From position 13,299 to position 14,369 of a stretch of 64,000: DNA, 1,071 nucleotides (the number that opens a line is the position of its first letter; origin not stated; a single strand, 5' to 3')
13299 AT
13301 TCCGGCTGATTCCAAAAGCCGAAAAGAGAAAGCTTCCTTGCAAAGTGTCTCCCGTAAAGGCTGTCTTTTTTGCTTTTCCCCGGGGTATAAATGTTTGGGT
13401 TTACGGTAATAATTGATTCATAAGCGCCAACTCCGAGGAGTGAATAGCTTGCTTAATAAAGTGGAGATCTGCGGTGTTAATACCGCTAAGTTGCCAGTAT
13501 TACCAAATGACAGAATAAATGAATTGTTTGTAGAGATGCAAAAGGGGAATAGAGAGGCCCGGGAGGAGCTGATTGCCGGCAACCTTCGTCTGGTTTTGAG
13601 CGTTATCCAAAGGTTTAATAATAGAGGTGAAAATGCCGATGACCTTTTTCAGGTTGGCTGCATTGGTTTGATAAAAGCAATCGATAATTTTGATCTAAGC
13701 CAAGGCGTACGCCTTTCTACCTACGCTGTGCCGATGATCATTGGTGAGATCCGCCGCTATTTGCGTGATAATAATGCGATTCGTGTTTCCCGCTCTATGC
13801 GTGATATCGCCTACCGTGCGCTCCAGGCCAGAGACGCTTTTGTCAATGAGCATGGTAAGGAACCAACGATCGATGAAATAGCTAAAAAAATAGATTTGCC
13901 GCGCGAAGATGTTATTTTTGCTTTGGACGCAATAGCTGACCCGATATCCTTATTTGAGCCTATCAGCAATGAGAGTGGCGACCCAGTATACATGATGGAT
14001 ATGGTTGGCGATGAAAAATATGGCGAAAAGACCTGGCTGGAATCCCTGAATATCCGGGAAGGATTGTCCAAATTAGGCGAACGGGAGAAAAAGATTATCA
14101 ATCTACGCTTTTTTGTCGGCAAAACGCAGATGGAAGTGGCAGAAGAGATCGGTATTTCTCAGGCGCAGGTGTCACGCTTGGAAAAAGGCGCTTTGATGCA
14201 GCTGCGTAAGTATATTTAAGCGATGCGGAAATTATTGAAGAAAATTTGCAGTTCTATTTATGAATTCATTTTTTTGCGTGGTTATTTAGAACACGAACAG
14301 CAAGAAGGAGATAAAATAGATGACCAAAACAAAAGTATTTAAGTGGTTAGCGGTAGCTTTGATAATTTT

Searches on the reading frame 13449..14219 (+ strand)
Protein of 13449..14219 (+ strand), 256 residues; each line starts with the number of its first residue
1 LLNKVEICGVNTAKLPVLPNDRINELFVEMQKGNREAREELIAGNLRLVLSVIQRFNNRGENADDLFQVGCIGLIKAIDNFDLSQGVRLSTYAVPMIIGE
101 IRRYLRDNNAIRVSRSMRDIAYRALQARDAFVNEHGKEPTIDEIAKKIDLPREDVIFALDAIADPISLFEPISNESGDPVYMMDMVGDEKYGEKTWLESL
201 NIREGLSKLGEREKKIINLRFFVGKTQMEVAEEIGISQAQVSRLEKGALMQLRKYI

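Call 9: find_related_loci(query=window:13449-14216:+, collection=genome_contigs, flank=8000)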
Query window:13449-14216:+ (256 aa) in genome_contigs; peptide patterns used: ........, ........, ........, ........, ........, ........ (x = any residue, [..] = any of these).
600 stretches matched a pattern (row limit reached: there are more); 594 encode a relative of the query (tblastn E <= 1e-3); the best 80 are kept; 80 distinct loci.
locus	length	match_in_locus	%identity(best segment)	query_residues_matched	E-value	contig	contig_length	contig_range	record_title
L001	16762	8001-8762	74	3-256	1e-129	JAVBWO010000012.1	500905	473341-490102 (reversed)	MAG: Bacillota bacterium isolate ZNE14_Bin80 all_Scaff008212, whole genome shotgun sequence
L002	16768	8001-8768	72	1-256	2e-126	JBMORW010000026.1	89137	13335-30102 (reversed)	MAG: Bacillota bacterium isolate Betzabe_MAG190 MAG190_26, whole genome shotgun sequence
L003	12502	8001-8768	73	1-256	5e-126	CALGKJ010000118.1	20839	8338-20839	MAG: uncultured Clostridia bacterium isolate N1_Bin_Bin_25_1 genome assembly, contig: c_000000884004, whole genome shotg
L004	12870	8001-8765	71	2-256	3e-125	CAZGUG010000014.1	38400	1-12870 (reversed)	MAG TPA_asm: uncultured Clostridium sp. isolate SRP241326_co3_307 genome assembly, contig: NODE_1592_length_38400_cov_10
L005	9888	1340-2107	70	1-256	7e-124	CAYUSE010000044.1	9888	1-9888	MAG TPA_asm: uncultured Lachnospiraceae bacterium isolate SRP287540_co2_367 genome assembly, contig: NODE_7639_length_98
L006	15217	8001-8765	71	2-256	1e-123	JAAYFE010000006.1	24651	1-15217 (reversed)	MAG: Tissierellia bacterium isolate AS07pgkLD_48 7630_AS07, whole genome shotgun sequence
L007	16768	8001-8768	69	1-256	5e-123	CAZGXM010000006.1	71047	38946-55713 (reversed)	MAG TPA_asm: uncultured Thermoanaerobacteraceae bacterium isolate SRP216583_co2_239 genome assembly, contig: NODE_141_le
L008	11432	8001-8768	70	1-256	5e-123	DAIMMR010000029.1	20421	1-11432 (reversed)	MAG TPA_asm: Clostridium sp. isolate CTOTU40300 NODE_2406_length_20421_cov_8.437396, whole genome shotgun sequence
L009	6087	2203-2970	70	1-256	1e-122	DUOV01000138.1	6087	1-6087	MAG TPA_asm: Clostridia bacterium isolate AS08sgBPME_225 195951_AS08, whole genome shotgun sequence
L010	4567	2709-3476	70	1-256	9e-124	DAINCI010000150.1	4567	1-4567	MAG TPA_asm: Bacillota bacterium isolate CTOTU40238 NODE_10009_length_4567_cov_26.090426, whole genome shotgun sequence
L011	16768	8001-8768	70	1-256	2e-122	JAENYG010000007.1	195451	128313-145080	MAG: Syntrophomonas sp. isolate B5_bin.5 B5_bin5_NODE_35_length_195451_cov_51.088635, whole genome shotgun sequence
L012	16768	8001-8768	70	1-256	2e-122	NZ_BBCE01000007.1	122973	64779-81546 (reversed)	Syntrophomonas palmitatica JCM 14374, whole genome shotgun sequence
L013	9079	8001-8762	71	3-256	2e-122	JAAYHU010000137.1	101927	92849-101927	MAG: Tissierellia bacterium isolate AS09scLD_401 198794_AS09, whole genome shotgun sequence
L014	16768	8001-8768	69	1-256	3e-122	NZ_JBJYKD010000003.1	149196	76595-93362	Thermoanaerobacterium sp. DL9XJH110 NODE_3_length_149196_cov_223.088278, whole genome shotgun sequence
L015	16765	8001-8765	72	2-256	2e-122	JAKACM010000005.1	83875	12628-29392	MAG: Bacillota bacterium isolate WH4.bin11 NODE_165_length_83875_cov_9.655729, whole genome shotgun sequence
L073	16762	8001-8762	68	3-256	1e-116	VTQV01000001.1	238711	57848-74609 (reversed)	Bacillus subtilis strain DE0224 NODE_1_length_238711_cov_46.617587, whole genome shotgun sequence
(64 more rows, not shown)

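Call 11: find_encoding_contigs(protein=window:13449-14219:+, flank=10000, max_places=10)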
Protein window:13449-14219:+ (256 aa): 22 contigs read that carry it; 10 places shown.
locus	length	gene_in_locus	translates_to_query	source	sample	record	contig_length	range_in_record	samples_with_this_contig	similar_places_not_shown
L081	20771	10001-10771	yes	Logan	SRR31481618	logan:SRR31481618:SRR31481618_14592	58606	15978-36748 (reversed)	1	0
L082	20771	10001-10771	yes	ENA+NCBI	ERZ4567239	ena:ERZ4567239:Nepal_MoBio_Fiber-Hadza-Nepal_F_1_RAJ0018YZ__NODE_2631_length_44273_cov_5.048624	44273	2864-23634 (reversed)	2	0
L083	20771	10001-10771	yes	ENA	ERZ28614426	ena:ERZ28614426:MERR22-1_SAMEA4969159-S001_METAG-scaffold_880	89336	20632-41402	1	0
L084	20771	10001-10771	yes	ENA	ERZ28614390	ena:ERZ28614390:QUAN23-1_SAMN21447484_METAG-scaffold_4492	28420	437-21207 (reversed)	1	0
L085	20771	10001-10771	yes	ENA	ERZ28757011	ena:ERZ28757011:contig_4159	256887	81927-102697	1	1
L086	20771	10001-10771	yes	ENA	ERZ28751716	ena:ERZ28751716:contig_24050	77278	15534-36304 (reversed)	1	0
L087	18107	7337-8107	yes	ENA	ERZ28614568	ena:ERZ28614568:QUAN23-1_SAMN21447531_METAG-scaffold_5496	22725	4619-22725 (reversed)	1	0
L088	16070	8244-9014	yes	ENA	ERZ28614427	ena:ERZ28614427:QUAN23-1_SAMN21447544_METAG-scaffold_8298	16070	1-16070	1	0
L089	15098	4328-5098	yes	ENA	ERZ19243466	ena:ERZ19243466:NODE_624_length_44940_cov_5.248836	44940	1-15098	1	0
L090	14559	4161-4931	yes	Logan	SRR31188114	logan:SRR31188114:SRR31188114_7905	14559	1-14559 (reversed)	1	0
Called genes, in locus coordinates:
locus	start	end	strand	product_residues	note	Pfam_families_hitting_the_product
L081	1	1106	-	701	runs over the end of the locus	PF09826:Beta_propel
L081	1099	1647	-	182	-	PF04542:Sigma70_r2, PF08281:Sigma70_r4_2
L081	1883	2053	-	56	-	PF04324:Fer2_BFD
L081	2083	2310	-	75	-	-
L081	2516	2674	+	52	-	PF24460:DUF7575 (weak), PF24463:DUF7577 (weak)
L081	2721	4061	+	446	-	PF00817:IMS, PF21999:IMS_HHH_1 (faint), PF11798:IMS_HHH (weak), PF11799:IMS_C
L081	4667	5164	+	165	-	-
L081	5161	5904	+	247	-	-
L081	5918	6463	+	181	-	PF12724:Flavodoxin_5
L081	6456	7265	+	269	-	-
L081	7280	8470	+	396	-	-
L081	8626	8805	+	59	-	-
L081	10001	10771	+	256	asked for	PF04542:Sigma70_r2, PF04539:Sigma70_r3 (weak), PF08281:Sigma70_r4_2 (faint), PF04545:Sigma70_r4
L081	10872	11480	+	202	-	PF09551:Spore_II_R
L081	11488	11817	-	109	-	PF05239:PRC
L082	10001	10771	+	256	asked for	PF04542:Sigma70_r2, PF04539:Sigma70_r3 (weak), PF08281:Sigma70_r4_2 (faint), PF04545:Sigma70_r4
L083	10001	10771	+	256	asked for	PF04542:Sigma70_r2, PF04539:Sigma70_r3 (weak), PF08281:Sigma70_r4_2 (faint), PF04545:Sigma70_r4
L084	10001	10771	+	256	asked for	PF04542:Sigma70_r2, PF04539:Sigma70_r3 (weak), PF08281:Sigma70_r4_2 (faint), PF04545:Sigma70_r4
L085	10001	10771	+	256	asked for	PF04542:Sigma70_r2, PF04539:Sigma70_r3 (weak), PF08281:Sigma70_r4_2 (faint), PF04545:Sigma70_r4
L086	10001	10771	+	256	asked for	PF04542:Sigma70_r2, PF04539:Sigma70_r3 (weak), PF08281:Sigma70_r4_2 (faint), PF04545:Sigma70_r4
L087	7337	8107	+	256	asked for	PF04542:Sigma70_r2, PF04539:Sigma70_r3 (weak), PF08281:Sigma70_r4_2 (faint), PF04545:Sigma70_r4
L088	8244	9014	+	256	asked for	PF04542:Sigma70_r2, PF04539:Sigma70_r3 (weak), PF08281:Sigma70_r4_2 (faint), PF04545:Sigma70_r4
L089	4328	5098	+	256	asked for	PF04542:Sigma70_r2, PF04539:Sigma70_r3 (weak), PF08281:Sigma70_r4_2 (faint), PF04545:Sigma70_r4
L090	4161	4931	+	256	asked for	PF04542:Sigma70_r2, PF04539:Sigma70_r3 (weak), PF08281:Sigma70_r4_2 (faint), PF04545:Sigma70_r4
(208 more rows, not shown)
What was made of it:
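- Checked: SigG identity holds (68% to B. subtilis SigG locus L073, call 9; Pfam sigma-70 domains, call 11).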

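Call 16: find_homologous_proteins(query=window:13449-14216:+, max_evalue=1e-80)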
Query window:13449-14216:+ (256 aa): 7989 proteins with E <= 1e-80 among 8000 candidates; the best 120 are listed.
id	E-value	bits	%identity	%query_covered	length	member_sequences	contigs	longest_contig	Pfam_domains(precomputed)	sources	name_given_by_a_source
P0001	2.3e-159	546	99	100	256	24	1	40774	PF04545.23,PF04542.21,PF04539.23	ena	-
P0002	3.3e-159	546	100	100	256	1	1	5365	PF04545.23,PF04542.21,PF08281.19,PF04539.23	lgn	-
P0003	2.5e-154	530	98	100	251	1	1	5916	PF04545.23,PF04542.21,PF08281.19,PF04539.23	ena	-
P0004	1.6e-151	521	95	100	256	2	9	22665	PF04545.23,PF04542.21,PF08281.19,PF04539.23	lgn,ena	-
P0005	1.4e-147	508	91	100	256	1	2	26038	PF04545.23,PF04542.21,PF08281.19,PF04539.23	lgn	-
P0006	3.3e-144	497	89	100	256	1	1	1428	PF04545.23,PF04542.21,PF08281.19,PF04539.23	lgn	-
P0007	6.4e-144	496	88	100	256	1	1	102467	PF04545.23,PF04542.21,PF08281.19,PF04539.23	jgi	jgi:RNA polymerase sporulation-specific sigma factor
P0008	2.0e-143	494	89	100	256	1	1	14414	PF04545.23,PF04542.21,PF08281.19,PF04539.23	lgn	-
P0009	5.5e-141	486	87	100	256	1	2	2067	PF04545.23,PF04542.21,PF08281.19,PF04539.23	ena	-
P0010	1.6e-138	478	84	100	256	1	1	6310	PF07638.18,PF04545.23,PF04542.21,PF08281.19,PF04539.23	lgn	-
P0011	2.3e-136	471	84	100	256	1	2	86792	PF04545.23,PF04542.21,PF08281.19,PF04539.23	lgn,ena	-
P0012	1.5e-135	468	83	100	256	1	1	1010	PF04545.23,PF04542.21,PF08281.19,PF04539.23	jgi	jgi:RNA polymerase sporulation-specific sigma factor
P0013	7.5e-135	466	82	100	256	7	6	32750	PF04545.23,PF04542.21,PF04539.23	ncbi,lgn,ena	-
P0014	1.0e-132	459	82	100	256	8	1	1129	PF04545.23,PF04542.21,PF08281.19,PF04539.23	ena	-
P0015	1.8e-132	458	82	100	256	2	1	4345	PF04545.23,PF04542.21,PF08281.19,PF04539.23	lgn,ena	-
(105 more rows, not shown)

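Call 17: find_encoding_contigs(protein=P0004, flank=6000, max_places=1)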
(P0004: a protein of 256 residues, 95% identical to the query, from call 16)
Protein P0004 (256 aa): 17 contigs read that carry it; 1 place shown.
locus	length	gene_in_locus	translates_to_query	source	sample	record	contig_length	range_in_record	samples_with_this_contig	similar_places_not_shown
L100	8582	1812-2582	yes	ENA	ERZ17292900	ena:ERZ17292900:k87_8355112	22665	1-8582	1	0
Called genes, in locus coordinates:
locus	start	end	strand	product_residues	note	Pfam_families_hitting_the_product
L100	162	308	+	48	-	PF24463:DUF7577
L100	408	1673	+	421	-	PF00817:IMS, PF11798:IMS_HHH (weak), PF11799:IMS_C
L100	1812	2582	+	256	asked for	PF04542:Sigma70_r2, PF04539:Sigma70_r3 (weak), PF08281:Sigma70_r4_2 (faint), PF04545:Sigma70_r4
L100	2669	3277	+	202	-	PF09551:Spore_II_R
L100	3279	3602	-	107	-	PF05239:PRC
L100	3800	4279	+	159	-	PF22811:Zn_ribbon_NrdR, PF03477:ATP-cone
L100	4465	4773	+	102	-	PF13510:Fer2_4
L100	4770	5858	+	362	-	PF00070:Pyr_redox (faint), PF01134:GIDA (faint), PF01266:DAO (faint), PF01494:FAD_binding_3 (faint), PF03486:HI0933_like (weak), PF07992:Pyr_redox_2, PF12831:FAD_oxidored, PF13450:NAD_binding_8 (weak), +2 more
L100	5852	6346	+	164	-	PF13237:Fer4_10 (weak), PF12838:Fer4_7 (weak), PF13187:Fer4_9 (weak), PF25160:LdpA_Fe-S-bd (weak), PF00037:Fer4, PF12797:Fer4_2 (weak), PF12837:Fer4_6 (weak)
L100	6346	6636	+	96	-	PF17806:SO_alpha_A3, PF04324:Fer2_BFD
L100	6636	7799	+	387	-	PF00890:FAD_binding_2, PF01266:DAO, PF13450:NAD_binding_8 (faint)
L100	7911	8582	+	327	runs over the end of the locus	-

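Call 18: find_encoding_contigs(protein=P0005, flank=6000, max_places=1)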
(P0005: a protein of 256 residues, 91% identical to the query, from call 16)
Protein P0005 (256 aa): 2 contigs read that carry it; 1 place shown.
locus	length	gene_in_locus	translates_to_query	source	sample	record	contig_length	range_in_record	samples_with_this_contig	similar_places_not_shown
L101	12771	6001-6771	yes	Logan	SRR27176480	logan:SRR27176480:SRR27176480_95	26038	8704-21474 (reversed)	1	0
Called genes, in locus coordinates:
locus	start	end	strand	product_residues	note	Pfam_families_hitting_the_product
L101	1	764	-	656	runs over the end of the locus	PF14262:Cthe_2159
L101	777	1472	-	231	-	PF16316:DUF4956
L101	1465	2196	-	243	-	PF09359:VTC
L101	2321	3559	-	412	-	PF00512:HisKA, PF02518:HATPase_c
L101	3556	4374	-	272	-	PF00072:Response_reg, PF00486:Trans_reg_C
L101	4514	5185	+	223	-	PF02517:Rce1-like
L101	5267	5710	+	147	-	PF21291:CYNS_N, PF02560:Cyanate_lyase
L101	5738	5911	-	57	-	-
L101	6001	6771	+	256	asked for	PF04542:Sigma70_r2, PF04539:Sigma70_r3 (weak), PF08281:Sigma70_r4_2 (faint), PF04545:Sigma70_r4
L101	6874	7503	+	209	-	PF09551:Spore_II_R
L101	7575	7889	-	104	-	PF05239:PRC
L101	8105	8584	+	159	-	PF22811:Zn_ribbon_NrdR, PF03477:ATP-cone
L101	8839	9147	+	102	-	PF13510:Fer2_4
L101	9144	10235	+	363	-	PF00070:Pyr_redox (faint), PF00890:FAD_binding_2 (weak), PF01134:GIDA (faint), PF01266:DAO (faint), PF03486:HI0933_like (weak), PF07992:Pyr_redox_2, PF12831:FAD_oxidored, PF13450:NAD_binding_8 (faint), +1 more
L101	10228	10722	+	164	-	PF12838:Fer4_7 (weak), PF00037:Fer4 (weak), PF12837:Fer4_6 (weak)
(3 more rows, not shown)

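Call 19: find_encoding_contigs(protein=P0007, flank=6000, max_places=1)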
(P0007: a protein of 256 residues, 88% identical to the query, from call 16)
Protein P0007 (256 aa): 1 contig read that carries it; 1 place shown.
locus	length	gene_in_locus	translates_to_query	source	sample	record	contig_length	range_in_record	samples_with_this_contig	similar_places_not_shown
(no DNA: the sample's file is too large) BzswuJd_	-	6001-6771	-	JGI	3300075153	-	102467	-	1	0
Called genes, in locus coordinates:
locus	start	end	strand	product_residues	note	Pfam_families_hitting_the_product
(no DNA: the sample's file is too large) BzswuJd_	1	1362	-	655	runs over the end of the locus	PF14262:Cthe_2159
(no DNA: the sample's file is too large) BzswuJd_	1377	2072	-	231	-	PF16316:DUF4956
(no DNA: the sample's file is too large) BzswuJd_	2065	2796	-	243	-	PF09359:VTC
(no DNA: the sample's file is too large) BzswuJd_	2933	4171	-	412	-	PF00512:HisKA, PF02518:HATPase_c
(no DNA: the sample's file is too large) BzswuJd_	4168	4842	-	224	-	PF00072:Response_reg, PF00486:Trans_reg_C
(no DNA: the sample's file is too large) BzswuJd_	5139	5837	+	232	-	PF02517:Rce1-like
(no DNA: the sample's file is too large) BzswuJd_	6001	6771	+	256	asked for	PF04542:Sigma70_r2, PF04539:Sigma70_r3 (weak), PF08281:Sigma70_r4_2 (faint), PF04545:Sigma70_r4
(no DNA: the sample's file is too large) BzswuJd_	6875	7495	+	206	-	PF09551:Spore_II_R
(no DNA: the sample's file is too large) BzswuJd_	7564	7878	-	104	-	PF05239:PRC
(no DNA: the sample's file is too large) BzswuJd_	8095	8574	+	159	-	PF22811:Zn_ribbon_NrdR, PF03477:ATP-cone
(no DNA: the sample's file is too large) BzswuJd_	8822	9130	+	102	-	PF13510:Fer2_4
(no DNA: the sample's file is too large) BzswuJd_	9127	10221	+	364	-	PF00070:Pyr_redox (faint), PF00890:FAD_binding_2 (faint), PF01134:GIDA (faint), PF01266:DAO (faint), PF01946:Thi4 (faint), PF03486:HI0933_like (faint), PF07992:Pyr_redox_2, PF12831:FAD_oxidored, +2 more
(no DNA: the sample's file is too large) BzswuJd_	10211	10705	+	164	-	PF13237:Fer4_10 (faint), PF12838:Fer4_7 (weak), PF00037:Fer4 (faint)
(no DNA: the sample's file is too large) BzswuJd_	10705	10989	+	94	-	PF17806:SO_alpha_A3, PF04324:Fer2_BFD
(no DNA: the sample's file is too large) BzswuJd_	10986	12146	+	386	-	PF00890:FAD_binding_2 (weak), PF01266:DAO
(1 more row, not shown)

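Call 20: find_encoding_contigs(protein=P0008, flank=6000, max_places=1)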
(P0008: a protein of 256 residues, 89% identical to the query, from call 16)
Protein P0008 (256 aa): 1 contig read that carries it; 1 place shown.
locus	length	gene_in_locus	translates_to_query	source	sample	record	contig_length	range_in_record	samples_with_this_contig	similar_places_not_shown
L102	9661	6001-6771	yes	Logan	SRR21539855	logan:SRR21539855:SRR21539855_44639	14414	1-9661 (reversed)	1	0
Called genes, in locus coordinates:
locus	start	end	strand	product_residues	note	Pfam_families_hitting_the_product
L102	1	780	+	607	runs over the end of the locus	PF00009:GTP_EFTU, PF22042:EF-G_D2 (weak), PF03144:GTP_EFTU_D2, PF00679:EFG_C, PF21018:BipA_C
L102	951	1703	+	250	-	PF02517:Rce1-like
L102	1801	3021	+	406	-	PF00365:PFK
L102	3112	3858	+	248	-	-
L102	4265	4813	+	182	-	PF02632:BioY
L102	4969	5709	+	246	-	PF12724:Flavodoxin_5 (weak), PF13484:Fer4_16 (faint), PF00037:Fer4 (faint), PF13187:Fer4_9 (faint)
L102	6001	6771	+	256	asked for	PF04542:Sigma70_r2, PF04539:Sigma70_r3 (weak), PF08281:Sigma70_r4_2 (faint), PF04545:Sigma70_r4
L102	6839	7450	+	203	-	PF09551:Spore_II_R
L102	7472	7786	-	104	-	PF05239:PRC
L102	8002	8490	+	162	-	PF22811:Zn_ribbon_NrdR, PF03477:ATP-cone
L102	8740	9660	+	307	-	?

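Call 33: find_encoding_contigs(protein=P0003, flank=6000, max_places=1)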
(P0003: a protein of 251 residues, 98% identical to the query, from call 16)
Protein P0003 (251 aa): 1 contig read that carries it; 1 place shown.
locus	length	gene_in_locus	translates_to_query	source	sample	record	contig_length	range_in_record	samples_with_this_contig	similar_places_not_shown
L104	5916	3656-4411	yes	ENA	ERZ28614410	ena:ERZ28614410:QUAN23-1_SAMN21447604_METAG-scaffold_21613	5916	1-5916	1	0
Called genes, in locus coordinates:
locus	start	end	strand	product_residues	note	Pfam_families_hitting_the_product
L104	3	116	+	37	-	?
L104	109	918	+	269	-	-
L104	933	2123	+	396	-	-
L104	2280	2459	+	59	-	-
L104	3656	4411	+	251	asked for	PF04542:Sigma70_r2, PF04539:Sigma70_r3 (weak), PF08281:Sigma70_r4_2 (faint), PF04545:Sigma70_r4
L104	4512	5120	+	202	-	PF09551:Spore_II_R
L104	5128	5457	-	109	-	PF05239:PRC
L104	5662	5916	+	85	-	?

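Call 34: find_encoding_contigs(protein=P0011, flank=6000, max_places=1)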
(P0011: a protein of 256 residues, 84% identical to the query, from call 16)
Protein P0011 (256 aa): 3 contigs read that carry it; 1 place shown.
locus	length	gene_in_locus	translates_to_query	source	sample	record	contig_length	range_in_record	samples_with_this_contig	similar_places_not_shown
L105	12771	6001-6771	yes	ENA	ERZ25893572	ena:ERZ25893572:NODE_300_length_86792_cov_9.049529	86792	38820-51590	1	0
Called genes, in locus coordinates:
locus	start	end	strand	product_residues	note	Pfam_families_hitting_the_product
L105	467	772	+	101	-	PF09359:VTC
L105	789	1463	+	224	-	PF16316:DUF4956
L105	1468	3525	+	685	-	PF14262:Cthe_2159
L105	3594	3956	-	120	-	PF04993:TfoX_N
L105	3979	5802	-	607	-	PF00009:GTP_EFTU, PF01926:MMR_HSR1 (weak), PF22042:EF-G_D2 (weak), PF03144:GTP_EFTU_D2 (weak), PF00679:EFG_C, PF21018:BipA_C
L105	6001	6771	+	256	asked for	PF04542:Sigma70_r2, PF04539:Sigma70_r3, PF08281:Sigma70_r4_2 (faint), PF04545:Sigma70_r4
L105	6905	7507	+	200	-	PF09551:Spore_II_R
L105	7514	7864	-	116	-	PF05239:PRC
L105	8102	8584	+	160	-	PF22811:Zn_ribbon_NrdR, PF03477:ATP-cone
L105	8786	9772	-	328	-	PF12849:PBP_like_2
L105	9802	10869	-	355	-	-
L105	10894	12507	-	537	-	-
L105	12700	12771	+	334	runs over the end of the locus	PF19300:BPD_transp_1_N, PF00528:BPD_transp_1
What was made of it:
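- The four closest species have dinB, cyanate lyase, a flavodoxin-like gene or bipA upstream of sigG (calls 17-20, 34).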
